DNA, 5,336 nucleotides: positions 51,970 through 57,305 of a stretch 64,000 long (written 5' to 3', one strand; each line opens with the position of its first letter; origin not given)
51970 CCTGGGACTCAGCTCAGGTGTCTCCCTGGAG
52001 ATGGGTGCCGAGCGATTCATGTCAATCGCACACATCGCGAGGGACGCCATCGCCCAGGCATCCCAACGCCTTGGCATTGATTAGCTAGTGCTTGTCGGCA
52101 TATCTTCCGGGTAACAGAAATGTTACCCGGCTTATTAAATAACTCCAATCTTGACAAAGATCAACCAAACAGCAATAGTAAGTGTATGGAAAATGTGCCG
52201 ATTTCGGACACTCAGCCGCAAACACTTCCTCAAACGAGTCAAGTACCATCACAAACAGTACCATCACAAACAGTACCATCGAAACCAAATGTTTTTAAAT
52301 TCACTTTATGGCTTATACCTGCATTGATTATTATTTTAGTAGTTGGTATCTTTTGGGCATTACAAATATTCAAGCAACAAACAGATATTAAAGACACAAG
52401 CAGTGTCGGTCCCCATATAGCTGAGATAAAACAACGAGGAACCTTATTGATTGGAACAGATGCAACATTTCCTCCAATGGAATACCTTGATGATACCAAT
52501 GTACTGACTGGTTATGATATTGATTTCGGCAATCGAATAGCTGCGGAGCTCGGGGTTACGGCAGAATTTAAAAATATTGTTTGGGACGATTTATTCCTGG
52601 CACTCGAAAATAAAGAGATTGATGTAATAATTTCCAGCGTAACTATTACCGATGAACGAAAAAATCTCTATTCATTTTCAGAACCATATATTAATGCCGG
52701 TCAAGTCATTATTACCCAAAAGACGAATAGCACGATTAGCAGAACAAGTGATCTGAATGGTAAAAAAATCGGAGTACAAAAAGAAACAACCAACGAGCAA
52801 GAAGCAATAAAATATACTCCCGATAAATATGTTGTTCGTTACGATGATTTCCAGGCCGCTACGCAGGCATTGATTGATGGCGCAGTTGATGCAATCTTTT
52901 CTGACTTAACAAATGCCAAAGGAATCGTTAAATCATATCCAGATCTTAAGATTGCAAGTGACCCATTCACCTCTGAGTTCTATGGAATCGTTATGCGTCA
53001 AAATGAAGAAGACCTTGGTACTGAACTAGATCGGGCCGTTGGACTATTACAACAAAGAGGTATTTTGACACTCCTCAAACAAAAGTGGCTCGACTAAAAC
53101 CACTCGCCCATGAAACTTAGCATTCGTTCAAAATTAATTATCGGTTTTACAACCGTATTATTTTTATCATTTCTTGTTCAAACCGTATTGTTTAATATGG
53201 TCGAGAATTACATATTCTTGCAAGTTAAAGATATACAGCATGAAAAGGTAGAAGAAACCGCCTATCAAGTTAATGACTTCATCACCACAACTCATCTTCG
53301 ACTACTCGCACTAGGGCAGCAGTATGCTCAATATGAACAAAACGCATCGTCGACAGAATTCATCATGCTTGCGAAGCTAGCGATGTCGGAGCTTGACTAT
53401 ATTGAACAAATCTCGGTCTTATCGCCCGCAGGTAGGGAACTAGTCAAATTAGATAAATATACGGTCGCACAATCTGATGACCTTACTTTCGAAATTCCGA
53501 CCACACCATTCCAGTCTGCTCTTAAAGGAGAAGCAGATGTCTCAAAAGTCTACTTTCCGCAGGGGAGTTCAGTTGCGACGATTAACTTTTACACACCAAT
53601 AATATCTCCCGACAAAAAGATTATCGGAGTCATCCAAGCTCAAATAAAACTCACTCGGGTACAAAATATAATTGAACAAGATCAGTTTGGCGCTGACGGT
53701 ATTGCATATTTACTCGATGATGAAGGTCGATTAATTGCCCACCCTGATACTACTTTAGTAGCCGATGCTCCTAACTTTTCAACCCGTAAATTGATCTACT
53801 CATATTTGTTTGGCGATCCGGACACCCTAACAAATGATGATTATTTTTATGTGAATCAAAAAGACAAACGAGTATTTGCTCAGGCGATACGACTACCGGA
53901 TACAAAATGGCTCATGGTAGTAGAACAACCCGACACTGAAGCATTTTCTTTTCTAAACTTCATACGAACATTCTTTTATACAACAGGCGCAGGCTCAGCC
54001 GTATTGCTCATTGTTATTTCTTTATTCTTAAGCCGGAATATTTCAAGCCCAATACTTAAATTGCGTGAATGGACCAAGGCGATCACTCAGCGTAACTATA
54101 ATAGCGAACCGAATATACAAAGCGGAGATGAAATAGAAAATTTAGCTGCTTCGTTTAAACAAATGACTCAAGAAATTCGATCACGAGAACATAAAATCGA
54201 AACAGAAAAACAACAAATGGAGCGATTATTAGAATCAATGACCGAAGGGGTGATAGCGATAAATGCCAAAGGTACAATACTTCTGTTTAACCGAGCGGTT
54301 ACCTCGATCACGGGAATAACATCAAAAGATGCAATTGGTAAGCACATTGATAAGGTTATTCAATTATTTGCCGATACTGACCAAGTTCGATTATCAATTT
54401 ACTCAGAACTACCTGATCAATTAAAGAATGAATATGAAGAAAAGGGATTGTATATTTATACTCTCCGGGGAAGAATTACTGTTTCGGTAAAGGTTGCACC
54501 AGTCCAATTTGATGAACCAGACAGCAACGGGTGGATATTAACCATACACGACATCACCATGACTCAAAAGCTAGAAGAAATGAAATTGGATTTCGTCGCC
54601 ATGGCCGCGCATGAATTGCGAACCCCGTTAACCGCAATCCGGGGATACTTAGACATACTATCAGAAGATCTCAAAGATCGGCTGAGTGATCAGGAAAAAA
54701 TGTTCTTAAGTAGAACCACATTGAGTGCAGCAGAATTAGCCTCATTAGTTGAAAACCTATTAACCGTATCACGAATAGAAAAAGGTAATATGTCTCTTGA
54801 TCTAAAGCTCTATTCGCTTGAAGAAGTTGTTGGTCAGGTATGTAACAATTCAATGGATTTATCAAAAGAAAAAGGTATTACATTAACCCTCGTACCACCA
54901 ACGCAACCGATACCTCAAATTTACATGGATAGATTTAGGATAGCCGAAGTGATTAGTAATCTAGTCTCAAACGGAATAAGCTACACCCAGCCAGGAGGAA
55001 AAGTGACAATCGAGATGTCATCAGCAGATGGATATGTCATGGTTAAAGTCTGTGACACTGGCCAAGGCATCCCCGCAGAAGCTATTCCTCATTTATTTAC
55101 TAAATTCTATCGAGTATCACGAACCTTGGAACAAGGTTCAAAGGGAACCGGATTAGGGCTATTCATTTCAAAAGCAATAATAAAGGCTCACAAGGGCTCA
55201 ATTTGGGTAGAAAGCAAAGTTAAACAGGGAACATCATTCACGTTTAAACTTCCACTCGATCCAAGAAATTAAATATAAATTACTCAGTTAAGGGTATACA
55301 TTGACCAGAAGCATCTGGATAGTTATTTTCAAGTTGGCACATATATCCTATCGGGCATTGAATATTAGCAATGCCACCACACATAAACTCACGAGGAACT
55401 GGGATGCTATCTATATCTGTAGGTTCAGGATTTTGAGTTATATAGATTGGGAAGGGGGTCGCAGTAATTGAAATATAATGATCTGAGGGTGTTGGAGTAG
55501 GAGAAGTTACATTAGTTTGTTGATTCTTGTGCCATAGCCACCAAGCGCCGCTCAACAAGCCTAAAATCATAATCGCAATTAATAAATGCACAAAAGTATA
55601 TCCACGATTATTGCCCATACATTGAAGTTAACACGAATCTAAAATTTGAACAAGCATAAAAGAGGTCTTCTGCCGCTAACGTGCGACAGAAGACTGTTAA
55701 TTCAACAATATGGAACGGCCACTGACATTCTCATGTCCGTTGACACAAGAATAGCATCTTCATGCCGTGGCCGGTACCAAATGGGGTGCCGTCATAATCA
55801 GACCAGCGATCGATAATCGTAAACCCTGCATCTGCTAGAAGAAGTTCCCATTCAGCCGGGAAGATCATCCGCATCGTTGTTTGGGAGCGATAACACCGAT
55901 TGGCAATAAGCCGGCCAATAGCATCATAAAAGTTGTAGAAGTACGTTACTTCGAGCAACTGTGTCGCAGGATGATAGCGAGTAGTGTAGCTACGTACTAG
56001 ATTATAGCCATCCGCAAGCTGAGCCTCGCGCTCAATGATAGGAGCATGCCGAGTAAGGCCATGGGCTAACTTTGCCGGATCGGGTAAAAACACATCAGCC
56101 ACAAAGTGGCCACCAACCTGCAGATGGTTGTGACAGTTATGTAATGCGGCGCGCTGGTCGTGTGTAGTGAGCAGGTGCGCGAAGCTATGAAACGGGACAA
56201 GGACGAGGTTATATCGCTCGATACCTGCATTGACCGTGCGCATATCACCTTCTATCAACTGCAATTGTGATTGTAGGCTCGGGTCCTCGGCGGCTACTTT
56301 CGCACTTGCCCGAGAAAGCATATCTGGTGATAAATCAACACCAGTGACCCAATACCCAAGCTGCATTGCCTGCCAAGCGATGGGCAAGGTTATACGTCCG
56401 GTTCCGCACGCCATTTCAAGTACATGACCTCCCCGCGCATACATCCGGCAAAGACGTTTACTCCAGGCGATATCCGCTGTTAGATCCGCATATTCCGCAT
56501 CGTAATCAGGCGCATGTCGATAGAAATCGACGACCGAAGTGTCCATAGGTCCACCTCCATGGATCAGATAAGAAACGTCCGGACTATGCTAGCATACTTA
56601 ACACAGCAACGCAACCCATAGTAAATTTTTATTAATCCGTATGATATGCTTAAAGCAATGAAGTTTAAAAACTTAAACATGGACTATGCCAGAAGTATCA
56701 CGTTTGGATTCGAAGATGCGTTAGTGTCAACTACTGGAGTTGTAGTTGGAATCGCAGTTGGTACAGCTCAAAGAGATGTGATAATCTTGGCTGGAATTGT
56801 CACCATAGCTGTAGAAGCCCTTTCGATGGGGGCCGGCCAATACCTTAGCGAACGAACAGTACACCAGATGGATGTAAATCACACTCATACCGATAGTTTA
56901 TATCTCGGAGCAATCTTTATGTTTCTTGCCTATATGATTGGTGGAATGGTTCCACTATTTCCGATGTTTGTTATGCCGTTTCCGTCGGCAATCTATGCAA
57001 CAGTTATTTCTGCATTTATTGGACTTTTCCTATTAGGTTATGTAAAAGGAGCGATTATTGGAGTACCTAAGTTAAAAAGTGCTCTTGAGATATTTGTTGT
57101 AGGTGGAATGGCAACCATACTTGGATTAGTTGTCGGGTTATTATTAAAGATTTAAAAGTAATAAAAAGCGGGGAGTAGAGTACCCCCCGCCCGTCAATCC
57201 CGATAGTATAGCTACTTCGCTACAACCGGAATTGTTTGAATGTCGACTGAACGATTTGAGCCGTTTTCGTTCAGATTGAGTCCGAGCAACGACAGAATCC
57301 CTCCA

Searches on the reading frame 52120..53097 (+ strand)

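Call 16: search_protein_families(library=pfam, proteins=[window:52120-53097:+], max_evalue=0.01)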
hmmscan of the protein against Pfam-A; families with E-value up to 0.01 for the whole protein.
window:52120-53097:+ (325 aa): 3 families
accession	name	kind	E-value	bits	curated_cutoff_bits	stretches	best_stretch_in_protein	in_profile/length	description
PF00497.25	SBP_bac_3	-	1e-35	122.8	26.4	1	109-324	1-130/132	Bacterial extracellular solute-binding proteins, family 3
PF10613.14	Lig_chan-Glu_bd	-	1.1e-06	29.2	30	1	151-202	63-114/115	Ligated ion channel L-glutamate- and glycine-binding site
PF09084.16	NMT1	-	0.00021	21.7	20.5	1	198-270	77-155/216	NMT1/THI5 like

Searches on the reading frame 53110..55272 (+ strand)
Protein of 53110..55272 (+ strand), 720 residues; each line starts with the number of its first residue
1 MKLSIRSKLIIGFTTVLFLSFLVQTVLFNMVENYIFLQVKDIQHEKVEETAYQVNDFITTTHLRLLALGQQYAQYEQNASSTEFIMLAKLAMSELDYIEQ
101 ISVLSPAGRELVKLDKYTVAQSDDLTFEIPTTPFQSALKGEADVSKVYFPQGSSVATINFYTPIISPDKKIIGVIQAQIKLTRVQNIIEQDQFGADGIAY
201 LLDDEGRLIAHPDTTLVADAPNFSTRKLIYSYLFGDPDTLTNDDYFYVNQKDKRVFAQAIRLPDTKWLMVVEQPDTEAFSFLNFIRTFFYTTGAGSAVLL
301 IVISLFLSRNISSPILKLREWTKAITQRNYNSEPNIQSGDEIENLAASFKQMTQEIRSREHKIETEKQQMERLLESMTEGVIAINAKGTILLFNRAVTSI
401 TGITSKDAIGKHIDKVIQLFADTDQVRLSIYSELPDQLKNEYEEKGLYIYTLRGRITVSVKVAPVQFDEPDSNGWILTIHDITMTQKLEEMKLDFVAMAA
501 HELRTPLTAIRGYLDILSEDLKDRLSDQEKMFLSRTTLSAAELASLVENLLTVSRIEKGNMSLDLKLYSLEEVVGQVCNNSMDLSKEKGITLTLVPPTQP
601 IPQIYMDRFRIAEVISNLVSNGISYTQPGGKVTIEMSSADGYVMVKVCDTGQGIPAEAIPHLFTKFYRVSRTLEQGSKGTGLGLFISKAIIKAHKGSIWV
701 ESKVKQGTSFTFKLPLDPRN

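Call 16: search_protein_families(library=pfam, proteins=[window:53110-55272:+], max_evalue=0.01)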
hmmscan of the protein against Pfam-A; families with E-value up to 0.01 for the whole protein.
window:53110-55272:+ (720 aa): 13 families
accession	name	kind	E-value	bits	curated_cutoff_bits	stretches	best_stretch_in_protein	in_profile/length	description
PF02518.31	HATPase_c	-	1.8e-30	106.1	26.4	1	607-717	2-110/111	Histidine kinase-, DNA gyrase B-, and HSP90-like ATPase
PF02743.24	dCache_1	-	5e-19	69.2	45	1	38-272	6-240/240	Cache domain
PF00512.31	HisKA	-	2.8e-16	59.8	26.9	1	492-559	2-66/66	His Kinase A (phospho-acceptor) domain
PF00989.32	PAS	-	9.3e-12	45.4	22.6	1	369-482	2-113/113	PAS fold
PF00672.30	HAMP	-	1e-09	39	25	1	306-357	1-52/53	HAMP domain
PF13426.13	PAS_9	-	6.1e-09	36.5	27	1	380-483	3-102/103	PAS domain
PF17201.10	Cache_3-Cache_2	-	8e-07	29.1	27.7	1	160-284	163-295/299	Cache 3/Cache 2 fusion domain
PF12860.13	PAS_7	-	4.1e-05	24.1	27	1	374-489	1-114/115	PAS fold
PF13581.12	HATPase_c_2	-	0.0002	21.8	27.4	1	611-692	36-110/127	Histidine kinase-like ATPase domain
PF13188.13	PAS_8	-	0.00044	20.5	21.8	1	369-416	2-46/65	PAS domain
PF22673.2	MCP-like_PDC_1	-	0.00079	20.3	27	1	134-186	60-113/113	Methyl-accepting chemotaxis protein-like, first PDC sensor domain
PF08448.16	PAS_4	-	0.002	18.8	23.1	0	374-484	1-107/110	PAS fold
PF13596.12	PAS_10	-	0.0064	17.6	22.1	0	370-483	1-106/106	PAS domain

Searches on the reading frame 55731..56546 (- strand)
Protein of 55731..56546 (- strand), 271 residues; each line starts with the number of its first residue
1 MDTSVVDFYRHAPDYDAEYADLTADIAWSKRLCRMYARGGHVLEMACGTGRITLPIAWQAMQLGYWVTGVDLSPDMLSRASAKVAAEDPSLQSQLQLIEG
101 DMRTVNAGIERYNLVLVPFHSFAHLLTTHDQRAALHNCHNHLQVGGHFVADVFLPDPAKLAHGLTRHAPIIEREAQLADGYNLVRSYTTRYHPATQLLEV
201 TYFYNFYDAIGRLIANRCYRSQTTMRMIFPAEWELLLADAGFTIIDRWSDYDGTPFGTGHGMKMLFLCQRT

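Call 16: search_protein_families(library=pfam, proteins=[window:55731-56546:-], max_evalue=0.01)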
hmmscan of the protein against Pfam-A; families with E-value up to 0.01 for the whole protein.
window:55731-56546:- (271 aa): 7 families
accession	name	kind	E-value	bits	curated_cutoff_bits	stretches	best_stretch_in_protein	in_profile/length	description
PF13649.12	Methyltransf_25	-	1.3e-16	61.5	27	1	42-146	1-97/97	Methyltransferase domain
PF08242.18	Methyltransf_12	-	4.1e-12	47.1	30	1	43-148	1-98/98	Methyltransferase domain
PF08241.18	Methyltransf_11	-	5.8e-11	43.3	21.2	1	43-149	1-94/95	Methyltransferase domain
PF01209.24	Ubie_methyltran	-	3.7e-09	36.7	20.1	1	34-149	43-150/233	ubiE/COQ5 methyltransferase family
PF13489.12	Methyltransf_23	-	3.1e-07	30.7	27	1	37-245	21-162/164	Methyltransferase domain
PF13847.12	Methyltransf_31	-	1.2e-06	28.7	27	1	39-151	4-110/145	Methyltransferase domain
PF05175.20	MTS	-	0.0005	20.2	23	1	38-164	31-154/170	Methyltransferase small domain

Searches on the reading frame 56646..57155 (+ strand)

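Call 16: search_protein_families(library=pfam, proteins=[window:56646-57155:+], max_evalue=0.01)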
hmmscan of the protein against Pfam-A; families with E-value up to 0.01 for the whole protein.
window:56646-57155:+ (169 aa): 2 families
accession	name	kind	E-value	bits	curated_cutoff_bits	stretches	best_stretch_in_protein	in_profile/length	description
PF01988.24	VIT1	-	1.1e-25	91.2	28.1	2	83-164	131-213/214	VIT family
PF16013.10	DUF4781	-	0.0025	17.2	27.9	1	19-85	86-151/310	Domain of unknown function (DUF4781)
